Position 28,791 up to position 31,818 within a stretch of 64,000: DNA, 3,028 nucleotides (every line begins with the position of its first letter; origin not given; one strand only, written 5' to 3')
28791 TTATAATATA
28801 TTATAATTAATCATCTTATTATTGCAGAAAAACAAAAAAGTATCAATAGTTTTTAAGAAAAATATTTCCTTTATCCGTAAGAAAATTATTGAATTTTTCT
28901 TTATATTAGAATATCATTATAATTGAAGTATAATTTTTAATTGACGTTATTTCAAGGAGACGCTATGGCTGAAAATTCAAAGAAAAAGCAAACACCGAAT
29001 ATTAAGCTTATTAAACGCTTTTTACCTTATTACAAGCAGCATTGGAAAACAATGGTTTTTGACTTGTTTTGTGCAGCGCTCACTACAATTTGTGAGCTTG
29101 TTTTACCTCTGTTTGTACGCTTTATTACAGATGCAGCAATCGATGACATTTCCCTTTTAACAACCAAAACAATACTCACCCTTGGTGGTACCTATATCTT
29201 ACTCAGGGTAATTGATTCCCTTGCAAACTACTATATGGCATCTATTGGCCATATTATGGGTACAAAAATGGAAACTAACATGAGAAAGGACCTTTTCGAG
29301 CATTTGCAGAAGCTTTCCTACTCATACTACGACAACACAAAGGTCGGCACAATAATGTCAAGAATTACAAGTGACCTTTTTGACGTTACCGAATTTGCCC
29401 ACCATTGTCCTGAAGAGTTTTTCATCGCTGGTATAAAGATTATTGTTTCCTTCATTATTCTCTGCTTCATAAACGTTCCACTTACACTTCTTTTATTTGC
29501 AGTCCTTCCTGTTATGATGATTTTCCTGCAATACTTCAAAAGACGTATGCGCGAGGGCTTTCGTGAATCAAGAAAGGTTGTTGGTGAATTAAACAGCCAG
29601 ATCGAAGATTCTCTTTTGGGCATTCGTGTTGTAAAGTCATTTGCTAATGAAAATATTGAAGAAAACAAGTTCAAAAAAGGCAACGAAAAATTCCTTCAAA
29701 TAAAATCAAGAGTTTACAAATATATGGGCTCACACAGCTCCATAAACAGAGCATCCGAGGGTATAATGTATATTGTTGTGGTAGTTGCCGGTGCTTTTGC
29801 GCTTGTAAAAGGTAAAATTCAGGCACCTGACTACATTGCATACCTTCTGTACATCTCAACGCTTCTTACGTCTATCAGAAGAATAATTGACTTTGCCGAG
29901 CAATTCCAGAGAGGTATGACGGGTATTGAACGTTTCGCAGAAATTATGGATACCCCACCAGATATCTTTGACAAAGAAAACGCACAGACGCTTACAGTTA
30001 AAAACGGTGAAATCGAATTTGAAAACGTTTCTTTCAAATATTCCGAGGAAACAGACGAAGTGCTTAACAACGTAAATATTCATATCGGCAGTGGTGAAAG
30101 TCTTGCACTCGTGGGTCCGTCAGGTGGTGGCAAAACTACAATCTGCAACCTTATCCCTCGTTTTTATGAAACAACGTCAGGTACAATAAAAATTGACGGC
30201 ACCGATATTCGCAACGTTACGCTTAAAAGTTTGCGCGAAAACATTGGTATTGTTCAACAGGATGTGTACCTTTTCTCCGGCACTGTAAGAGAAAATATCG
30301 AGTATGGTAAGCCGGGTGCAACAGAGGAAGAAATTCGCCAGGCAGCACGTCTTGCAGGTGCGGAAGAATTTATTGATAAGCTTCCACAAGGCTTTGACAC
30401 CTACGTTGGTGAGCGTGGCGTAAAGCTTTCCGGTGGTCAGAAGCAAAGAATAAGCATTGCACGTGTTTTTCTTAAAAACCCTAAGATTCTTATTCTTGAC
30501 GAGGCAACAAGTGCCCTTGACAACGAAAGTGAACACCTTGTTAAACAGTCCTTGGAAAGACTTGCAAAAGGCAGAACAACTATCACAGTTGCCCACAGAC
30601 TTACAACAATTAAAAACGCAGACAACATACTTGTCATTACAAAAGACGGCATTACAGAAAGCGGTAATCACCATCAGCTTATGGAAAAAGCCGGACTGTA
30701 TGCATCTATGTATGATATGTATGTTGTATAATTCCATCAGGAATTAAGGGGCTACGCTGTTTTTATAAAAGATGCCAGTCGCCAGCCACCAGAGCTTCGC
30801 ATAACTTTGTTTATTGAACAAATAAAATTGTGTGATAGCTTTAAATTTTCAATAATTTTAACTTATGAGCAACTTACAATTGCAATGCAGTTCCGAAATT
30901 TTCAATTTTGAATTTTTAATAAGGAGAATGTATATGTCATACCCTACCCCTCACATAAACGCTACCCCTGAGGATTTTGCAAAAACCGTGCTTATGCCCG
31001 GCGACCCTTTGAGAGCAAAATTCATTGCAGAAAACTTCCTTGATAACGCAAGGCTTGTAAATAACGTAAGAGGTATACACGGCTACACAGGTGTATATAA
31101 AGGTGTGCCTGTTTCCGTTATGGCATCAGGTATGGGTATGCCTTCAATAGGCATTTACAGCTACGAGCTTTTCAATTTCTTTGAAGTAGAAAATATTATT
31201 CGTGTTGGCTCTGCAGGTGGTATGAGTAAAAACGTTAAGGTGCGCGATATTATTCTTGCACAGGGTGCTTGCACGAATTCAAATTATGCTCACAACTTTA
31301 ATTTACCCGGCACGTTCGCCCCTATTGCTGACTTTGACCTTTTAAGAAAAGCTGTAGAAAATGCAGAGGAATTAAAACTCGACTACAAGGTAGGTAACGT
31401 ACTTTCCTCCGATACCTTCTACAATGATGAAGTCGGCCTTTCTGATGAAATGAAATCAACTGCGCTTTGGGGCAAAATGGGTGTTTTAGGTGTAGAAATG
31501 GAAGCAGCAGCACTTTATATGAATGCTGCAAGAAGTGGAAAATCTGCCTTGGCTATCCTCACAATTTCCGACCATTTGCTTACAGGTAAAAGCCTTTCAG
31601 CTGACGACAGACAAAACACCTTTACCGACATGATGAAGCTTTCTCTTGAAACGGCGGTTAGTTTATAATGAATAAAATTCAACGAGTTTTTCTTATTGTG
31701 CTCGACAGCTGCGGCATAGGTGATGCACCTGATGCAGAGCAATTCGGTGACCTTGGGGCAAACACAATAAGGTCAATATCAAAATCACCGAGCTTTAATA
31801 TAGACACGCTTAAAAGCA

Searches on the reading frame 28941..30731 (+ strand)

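Call 17: search_protein_families(library=pfam, proteins=[window:28941-30731:+])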
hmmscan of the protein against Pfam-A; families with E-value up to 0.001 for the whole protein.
window:28941-30731:+ (596 aa): 4 families
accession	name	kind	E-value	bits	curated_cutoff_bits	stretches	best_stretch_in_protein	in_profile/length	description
PF00664.28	ABC_membrane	-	1.1e-48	166.7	28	1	40-311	3-273/274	ABC transporter transmembrane region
PF00005.33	ABC_tran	-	1e-34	120.5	25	1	375-524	1-137/137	ABC transporter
PF02463.25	SMC_N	-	1.1e-08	35.2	40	1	408-568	103-213/220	RecF/RecN/SMC N terminal domain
PF00270.35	DEAD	-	0.00077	19.7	26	0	382-546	11-152/167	DEAD/DEAH box helicase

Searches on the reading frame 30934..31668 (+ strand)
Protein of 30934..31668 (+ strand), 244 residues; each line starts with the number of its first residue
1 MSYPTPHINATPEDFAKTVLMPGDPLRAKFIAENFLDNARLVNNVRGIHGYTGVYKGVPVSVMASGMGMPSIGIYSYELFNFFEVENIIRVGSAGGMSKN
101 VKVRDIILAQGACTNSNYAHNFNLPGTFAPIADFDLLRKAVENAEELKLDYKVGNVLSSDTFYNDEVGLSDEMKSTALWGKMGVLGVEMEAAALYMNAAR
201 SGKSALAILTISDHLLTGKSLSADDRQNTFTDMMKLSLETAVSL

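Call 17: search_protein_families(library=pfam, proteins=[window:30934-31668:+])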
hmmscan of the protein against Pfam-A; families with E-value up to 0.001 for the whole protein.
window:30934-31668:+ (244 aa): 1 family
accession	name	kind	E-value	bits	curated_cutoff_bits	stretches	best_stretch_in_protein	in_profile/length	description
PF01048.26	PNP_UDP_1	-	2.1e-38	132.4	25.1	1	18-232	2-219/233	Phosphorylase superfamily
